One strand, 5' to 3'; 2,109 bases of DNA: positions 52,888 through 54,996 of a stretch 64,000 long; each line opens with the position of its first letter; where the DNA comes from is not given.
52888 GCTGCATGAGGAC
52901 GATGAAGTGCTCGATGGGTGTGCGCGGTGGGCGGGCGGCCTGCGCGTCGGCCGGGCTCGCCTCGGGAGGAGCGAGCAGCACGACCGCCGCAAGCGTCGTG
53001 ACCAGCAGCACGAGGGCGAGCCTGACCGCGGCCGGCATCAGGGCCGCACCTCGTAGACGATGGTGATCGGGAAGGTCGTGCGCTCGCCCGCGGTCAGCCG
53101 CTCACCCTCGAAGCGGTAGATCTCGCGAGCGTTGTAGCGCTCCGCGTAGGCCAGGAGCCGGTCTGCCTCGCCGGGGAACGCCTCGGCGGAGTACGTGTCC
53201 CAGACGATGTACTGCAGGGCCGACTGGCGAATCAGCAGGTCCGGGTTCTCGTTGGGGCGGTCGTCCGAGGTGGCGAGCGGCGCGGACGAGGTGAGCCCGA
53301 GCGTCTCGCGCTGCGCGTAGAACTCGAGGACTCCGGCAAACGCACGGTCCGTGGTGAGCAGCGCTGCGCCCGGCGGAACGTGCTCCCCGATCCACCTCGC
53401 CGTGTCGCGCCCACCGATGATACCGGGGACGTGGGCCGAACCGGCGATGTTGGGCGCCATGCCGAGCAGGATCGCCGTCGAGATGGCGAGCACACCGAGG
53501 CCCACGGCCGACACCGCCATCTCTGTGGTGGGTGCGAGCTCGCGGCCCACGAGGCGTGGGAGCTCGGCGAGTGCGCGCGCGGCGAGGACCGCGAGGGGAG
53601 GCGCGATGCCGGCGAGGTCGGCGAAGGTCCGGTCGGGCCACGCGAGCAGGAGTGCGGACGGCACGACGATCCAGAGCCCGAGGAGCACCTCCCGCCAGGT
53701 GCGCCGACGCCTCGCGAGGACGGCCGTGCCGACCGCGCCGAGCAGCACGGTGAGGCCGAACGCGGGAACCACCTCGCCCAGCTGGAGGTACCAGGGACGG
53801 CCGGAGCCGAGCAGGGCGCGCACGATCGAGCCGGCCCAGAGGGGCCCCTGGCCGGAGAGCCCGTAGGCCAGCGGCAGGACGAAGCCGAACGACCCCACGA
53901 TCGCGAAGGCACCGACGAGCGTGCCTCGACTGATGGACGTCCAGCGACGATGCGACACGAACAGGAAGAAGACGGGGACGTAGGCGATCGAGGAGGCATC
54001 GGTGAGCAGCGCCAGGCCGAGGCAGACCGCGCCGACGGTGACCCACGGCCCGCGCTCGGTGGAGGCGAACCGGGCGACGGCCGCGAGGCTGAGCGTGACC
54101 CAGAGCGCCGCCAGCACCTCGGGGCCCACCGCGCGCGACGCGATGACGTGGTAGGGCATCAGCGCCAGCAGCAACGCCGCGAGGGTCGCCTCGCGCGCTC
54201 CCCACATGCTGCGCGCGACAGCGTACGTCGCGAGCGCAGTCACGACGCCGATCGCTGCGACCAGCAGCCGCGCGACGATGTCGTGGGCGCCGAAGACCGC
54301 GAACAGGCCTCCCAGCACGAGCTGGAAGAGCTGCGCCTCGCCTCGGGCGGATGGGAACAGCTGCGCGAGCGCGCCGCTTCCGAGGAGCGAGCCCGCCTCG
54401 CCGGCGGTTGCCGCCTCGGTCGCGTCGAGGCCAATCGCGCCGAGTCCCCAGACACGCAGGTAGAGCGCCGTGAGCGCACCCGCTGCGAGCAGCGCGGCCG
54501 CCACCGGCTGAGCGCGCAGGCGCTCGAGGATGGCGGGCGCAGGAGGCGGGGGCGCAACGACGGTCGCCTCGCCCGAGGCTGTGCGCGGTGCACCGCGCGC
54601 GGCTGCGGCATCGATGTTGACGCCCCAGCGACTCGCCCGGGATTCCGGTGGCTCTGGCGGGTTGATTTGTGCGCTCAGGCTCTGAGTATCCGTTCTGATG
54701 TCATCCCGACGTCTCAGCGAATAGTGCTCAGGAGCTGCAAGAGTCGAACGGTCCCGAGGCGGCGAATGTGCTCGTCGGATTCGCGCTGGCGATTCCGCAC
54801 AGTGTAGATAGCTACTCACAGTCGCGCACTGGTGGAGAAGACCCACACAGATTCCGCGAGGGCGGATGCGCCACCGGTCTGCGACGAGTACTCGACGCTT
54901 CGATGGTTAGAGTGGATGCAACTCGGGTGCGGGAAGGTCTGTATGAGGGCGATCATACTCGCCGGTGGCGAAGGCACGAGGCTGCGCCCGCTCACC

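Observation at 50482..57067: Mannose glycoconjugate cluster: GH99-like hydrolase, PLC-like phosphoesterase, GT39-type transferase, GDP-mannose pyrophosphorylase and PGI/PMI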

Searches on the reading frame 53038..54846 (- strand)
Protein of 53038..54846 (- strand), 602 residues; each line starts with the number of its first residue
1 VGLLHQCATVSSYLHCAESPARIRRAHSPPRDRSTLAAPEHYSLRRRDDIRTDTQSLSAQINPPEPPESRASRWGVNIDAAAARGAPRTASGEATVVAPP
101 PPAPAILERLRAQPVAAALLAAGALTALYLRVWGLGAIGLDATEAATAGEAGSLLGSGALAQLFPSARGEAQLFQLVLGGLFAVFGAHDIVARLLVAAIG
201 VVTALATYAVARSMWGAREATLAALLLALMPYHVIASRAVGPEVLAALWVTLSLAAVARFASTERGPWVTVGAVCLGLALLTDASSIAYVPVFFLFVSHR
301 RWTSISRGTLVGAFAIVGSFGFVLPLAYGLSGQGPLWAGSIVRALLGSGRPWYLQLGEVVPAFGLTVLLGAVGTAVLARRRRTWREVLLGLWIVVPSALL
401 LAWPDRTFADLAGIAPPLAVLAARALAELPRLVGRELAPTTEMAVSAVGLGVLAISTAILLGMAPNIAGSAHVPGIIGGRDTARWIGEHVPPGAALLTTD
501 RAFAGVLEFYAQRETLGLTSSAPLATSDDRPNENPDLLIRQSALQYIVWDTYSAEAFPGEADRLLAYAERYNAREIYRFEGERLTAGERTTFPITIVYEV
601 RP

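Call 4: search_protein_families(library=pfam, proteins=[window:53038-54846:-], max_evalue=0.01)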
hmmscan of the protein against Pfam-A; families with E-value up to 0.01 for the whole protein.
window:53038-54846:- (602 aa): 2 families
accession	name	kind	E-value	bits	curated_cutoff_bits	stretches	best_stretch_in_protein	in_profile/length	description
PF13231.12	PMT_2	-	1.5e-13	51.7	26.1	1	174-315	6-150/160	Dolichyl-phosphate-mannose-protein mannosyltransferase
PF02366.24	PMT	-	8.5e-07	29.2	22.7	1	185-299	77-199/245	Dolichyl-phosphate-mannose-protein mannosyltransferase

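Call 5: search_protein_families(library=ncbifam, proteins=[window:53038-54846:-], max_evalue=0.01)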
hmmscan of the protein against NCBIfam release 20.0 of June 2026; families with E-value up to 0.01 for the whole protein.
window:53038-54846:- (602 aa): 1 family
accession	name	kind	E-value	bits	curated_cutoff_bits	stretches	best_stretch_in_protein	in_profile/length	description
TIGR03663.1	TIGR03663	subfamily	6.8e-11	41.8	126.25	1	125-297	9-180/435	flippase activity-associated protein Agl23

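Call 41: search_solved_structures(query=window:53038-54546:-, max_evalue=1, show_alignments=3)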
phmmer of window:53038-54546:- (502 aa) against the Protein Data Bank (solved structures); distinct sequences matched with E-value up to 1: 0.

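Call 44: search_solved_structures(query=A2, max_evalue=10, show_alignments=3)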
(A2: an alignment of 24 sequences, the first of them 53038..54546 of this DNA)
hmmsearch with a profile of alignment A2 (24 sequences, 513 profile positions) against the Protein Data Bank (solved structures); distinct sequences matched with E-value up to 10: 9.
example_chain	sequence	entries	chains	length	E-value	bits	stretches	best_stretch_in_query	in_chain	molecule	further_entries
9e61_A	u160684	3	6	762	3.6e-05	25.6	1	91-199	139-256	Dolichyl-phosphate-mannose--protein mannosyltransferase 4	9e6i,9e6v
6p25_A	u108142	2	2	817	0.00011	23.9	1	91-197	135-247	Dolichyl-phosphate-mannose--protein mannosyltransferase 1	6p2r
9i5k_A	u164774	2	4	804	0.0047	18.6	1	91-185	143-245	Dolichyl-phosphate-mannose--protein mannosyltransferase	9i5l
6s7o_A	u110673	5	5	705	0.019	16.7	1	96-176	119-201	Dolichyl-diphosphooligosaccharide--protein glycosyltransferase subunit STT3A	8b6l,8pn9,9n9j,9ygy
6ftg_5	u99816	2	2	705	0.022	16.4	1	96-176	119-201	Dolichyl-diphosphooligosaccharide--protein glycosyltransferase subunit STT3A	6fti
6ftj_5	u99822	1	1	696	0.028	16.1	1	96-176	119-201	Dolichyl-diphosphooligosaccharide--protein glycosyltransferase subunit STT3A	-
6s7t_A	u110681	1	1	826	0.076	14.6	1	75-222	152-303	Dolichyl-diphosphooligosaccharide--protein glycosyltransferase subunit STT3B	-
4irx_A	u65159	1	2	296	0.16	13.5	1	362-408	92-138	Sugar ABC transporter, periplasmic sugar-binding protein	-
5er3_A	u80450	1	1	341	1.8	10.1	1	371-405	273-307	Sugar ABC transporter, periplasmic sugar-binding protein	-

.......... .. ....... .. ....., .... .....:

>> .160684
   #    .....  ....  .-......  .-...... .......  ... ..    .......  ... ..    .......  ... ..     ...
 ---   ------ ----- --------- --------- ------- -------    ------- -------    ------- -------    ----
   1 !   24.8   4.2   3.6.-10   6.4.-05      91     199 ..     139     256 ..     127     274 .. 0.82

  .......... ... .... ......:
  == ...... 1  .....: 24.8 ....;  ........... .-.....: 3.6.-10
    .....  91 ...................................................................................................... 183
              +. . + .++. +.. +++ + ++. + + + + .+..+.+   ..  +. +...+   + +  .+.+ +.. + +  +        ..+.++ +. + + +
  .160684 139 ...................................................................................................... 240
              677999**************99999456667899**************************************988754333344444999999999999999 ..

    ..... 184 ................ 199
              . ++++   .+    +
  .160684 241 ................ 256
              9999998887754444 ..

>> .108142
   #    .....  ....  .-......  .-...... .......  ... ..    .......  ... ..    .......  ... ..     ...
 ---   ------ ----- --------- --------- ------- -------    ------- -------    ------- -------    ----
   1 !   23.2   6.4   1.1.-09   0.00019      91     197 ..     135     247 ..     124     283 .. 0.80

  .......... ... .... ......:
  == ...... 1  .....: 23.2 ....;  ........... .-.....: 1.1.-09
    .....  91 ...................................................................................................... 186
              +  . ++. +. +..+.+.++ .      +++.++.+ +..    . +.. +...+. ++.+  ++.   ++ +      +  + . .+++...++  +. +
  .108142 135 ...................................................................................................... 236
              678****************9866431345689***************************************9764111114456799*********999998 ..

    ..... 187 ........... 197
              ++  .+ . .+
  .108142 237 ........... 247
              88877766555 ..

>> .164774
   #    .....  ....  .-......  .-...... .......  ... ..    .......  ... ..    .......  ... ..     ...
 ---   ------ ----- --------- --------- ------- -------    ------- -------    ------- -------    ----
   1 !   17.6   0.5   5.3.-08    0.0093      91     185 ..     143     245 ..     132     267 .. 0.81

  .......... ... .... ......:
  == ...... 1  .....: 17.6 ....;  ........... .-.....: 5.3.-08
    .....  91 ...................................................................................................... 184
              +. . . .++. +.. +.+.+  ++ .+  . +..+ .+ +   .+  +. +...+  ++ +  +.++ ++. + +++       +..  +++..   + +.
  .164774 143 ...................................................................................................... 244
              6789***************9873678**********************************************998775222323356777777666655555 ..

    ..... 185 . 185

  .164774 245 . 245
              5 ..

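Call 72: find_homologous_proteins(query=window:53038-54546:-, max_evalue=0.00001)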
Query window:53038-54546:- (502 aa): 16 proteins with E <= 0.00001 among 8000 candidates.
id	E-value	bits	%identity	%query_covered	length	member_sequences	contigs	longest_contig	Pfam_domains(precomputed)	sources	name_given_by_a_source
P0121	0.0e+0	1025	100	97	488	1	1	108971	PF02366.25,PF13231.13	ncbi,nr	ncbi:MAG: glycosyltransferase family 39 protein [Dehalococcoidia bacterium]|nr:glycosyltransferase f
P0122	5.9e-159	548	55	100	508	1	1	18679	PF13231.13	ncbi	-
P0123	4.7e-96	341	49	74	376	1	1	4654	PF13231.13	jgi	jgi:4-amino-4-deoxy-L-arabinose transferase-like glycosyltransferase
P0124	2.0e-65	240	35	95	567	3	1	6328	PF02366.25,PF13231.13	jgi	-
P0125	2.3e-61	226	32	100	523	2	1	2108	PF02366.25,PF13231.13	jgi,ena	-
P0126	1.3e-59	220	34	94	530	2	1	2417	PF02366.25,PF13231.13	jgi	jgi:Dolichyl-phosphate-mannose-protein mannosyltransferase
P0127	4.4e-58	215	35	93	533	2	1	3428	PF02366.25,PF13231.13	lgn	-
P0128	5.1e-58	215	34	95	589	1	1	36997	PF02366.25,PF13231.13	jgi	jgi:4-amino-4-deoxy-L-arabinose transferase-like glycosyltransferase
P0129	5.2e-57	212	34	93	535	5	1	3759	PF02366.25,PF13231.13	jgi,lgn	jgi:hypothetical protein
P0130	1.3e-55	207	35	96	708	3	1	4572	PF02366.25,PF13231.13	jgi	jgi:hypothetical protein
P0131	3.9e-55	206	34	99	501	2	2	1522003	PF02366.25,PF13231.13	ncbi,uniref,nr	ncbi:ArnT family glycosyltransferase [Lentzea nigeriaca]|uniref:ArnT family glycosyltransferase n=1 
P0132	6.1e-48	182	30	95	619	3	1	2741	PF02366.25,PF13231.13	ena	-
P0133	7.1e-48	182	30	98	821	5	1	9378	PF00142.25,PF10609.16,PF01656.30,PF02366.25,PF13614.13,PF09140.18,PF06564.19,PF13231.13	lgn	-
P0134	2.4e-47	180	31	96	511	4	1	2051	PF02366.25,PF13231.13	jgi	jgi:4-amino-4-deoxy-L-arabinose transferase-like glycosyltransferase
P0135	4.2e-46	176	32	97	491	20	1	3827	PF02366.25,PF13231.13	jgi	jgi:4-amino-4-deoxy-L-arabinose transferase-like glycosyltransferase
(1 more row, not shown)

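Call 79: predict_structure(alignment_id=A3)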
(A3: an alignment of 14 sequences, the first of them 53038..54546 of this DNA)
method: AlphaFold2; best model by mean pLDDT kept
length: 502 residues; sequences in the alignment: 14
mean_pLDDT: 83.3   pTM: 0.86
mean pLDDT of the five models: 83.3, 82.7, 81.5, 80.6, 76.1
residues with pLDDT >= 90: 182; 70-90: 246; 50-70: 57; < 50: 17
segments of 3 or more residues with pLDDT < 50: 1-3, 366-368, 422-429
pLDDT, mean of each block of 10 residues (from residue 1): 53 77 87 78 85 80 66 85 89 92 96 93 95 88 93 97 93 95 88 92 89 93 80 70 62 72 83 82 89 88 68 92 91 86 89 88 57 68 92 89 87 84 44 79 91 82 92 92 77 89 72
secondary structure, 60 per line:
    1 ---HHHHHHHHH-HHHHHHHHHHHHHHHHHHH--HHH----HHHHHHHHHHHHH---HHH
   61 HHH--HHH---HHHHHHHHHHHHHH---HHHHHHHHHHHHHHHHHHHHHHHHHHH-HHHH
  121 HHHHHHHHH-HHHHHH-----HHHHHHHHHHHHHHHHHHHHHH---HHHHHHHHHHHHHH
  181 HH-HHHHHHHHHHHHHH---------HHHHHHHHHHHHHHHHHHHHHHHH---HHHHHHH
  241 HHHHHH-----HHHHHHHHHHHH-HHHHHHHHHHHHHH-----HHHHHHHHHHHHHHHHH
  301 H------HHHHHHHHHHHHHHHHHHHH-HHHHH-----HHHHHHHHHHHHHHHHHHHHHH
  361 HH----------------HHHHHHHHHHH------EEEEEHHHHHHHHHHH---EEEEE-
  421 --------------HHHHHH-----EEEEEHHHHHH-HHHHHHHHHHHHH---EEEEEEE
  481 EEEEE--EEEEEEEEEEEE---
elements in order: H4-12 H14-32 H42-54 H58-63 H72-85 H89-115 H117-129 H131-136 H142-163 H167-182 H184-197 H207-230 H234-246 H252-263 H265-278 H284-301 H308-327 H329-333 H339-362 H379-389 E396-400 H401-411 E415-419 H435-440 E446-450 H451-456 H458-470 E474-485 E488-499

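Call 81: fold_search(model_id=the predicted structure, library=pdb)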
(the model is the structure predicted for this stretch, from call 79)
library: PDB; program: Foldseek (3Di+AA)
matches with E <= 10: 436; with E <= 0.001: 29
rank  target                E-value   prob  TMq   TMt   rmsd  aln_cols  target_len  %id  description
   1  7e9s_A                5.0e-10  1.00  0.51  0.32  11.9       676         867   14  Archaeal oligosaccharyltransferase AglB from Archaeoglobus fulgidus in complex with an inhibitory peptide and a dolich (released 2021-09-08)
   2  5gmy_A                9.4e-10  1.00  0.54  0.34  12.5       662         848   14  Crystal structure of the Archaeoglobus fulgidus oligosaccharyltransferase (O29867_ARCFU) tethered with an acceptor pep (released 2017-02-01)
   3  9s6t_A                1.8e-09  1.00  0.68  0.70   5.3       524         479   13  Ternary cryo-EM structure of chicken ALG12 with Dol25-PP-GlcNAc2Man7, Dol25-P-Man, and Fab (released 2026-03-18)
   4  8age_A                2.9e-09  1.00  0.58  0.48  11.3       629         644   12  Structure of yeast oligosaccharylransferase complex with acceptor peptide bound (released 2022-12-07)
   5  5f15                  3.1e-09  1.00  0.65  0.61  10.1       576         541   16  Crystal Structure of ArnT from Cupriavidus metallidurans bound to Undecaprenyl phosphate (released 2016-02-17)
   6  3waj                  3.1e-09  1.00  0.56  0.38  11.9       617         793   15  Crystal structure of the Archaeoglobus fulgidus oligosaccharyltransferase (O29867_ARCFU) complex with Zn and sulfate (released 2013-10-30)
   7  5ezm                  3.3e-09  1.00  0.64  0.61  10.0       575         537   17  Crystal Structure of ArnT from Cupriavidus metallidurans in the apo state (released 2016-02-17)
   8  7oci_F                6.5e-09  1.00  0.59  0.48  11.4       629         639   12  Cryo-EM structure of yeast Ost6p containing oligosaccharyltransferase complex (released 2022-02-16)
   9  3wak                  7.7e-09  1.00  0.55  0.35  11.4       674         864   14  Crystal structure of the Archaeoglobus fulgidus oligosaccharyltransferase (O29867_ARCFU) in the apo form (released 2013-10-30)
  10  8agb_A                9.1e-09  1.00  0.60  0.49  11.3       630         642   12  Structure of yeast oligosaccharylransferase complex with lipid-linked oligosaccharide bound (released 2022-12-07)
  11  8agc_A                1.1e-08  1.00  0.63  0.47   9.2       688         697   11  Structure of yeast oligosaccharylransferase complex with lipid-linked oligosaccharide and non-acceptor peptide bound (released 2022-12-07)
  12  8b6l_I                1.9e-08  1.00  0.61  0.47  10.3       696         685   11  Subtomogram average of the human Sec61-TRAP-OSTA-translocon (released 2022-12-07)
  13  6s7o_A                4.0e-08  1.00  0.57  0.45  11.2       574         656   12  Cryo-EM structure of human oligosaccharyltransferase complex OST-A (released 2019-12-18)
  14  6ezn_F                6.9e-08  1.00  0.58  0.47  11.4       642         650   12  Cryo-EM structure of the yeast oligosaccharyltransferase (OST) complex (released 2018-01-17)
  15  6s7t_A                7.2e-08  1.00  0.63  0.47   9.5       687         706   11  Cryo-EM structure of human oligosaccharyltransferase complex OST-B (released 2019-12-18)
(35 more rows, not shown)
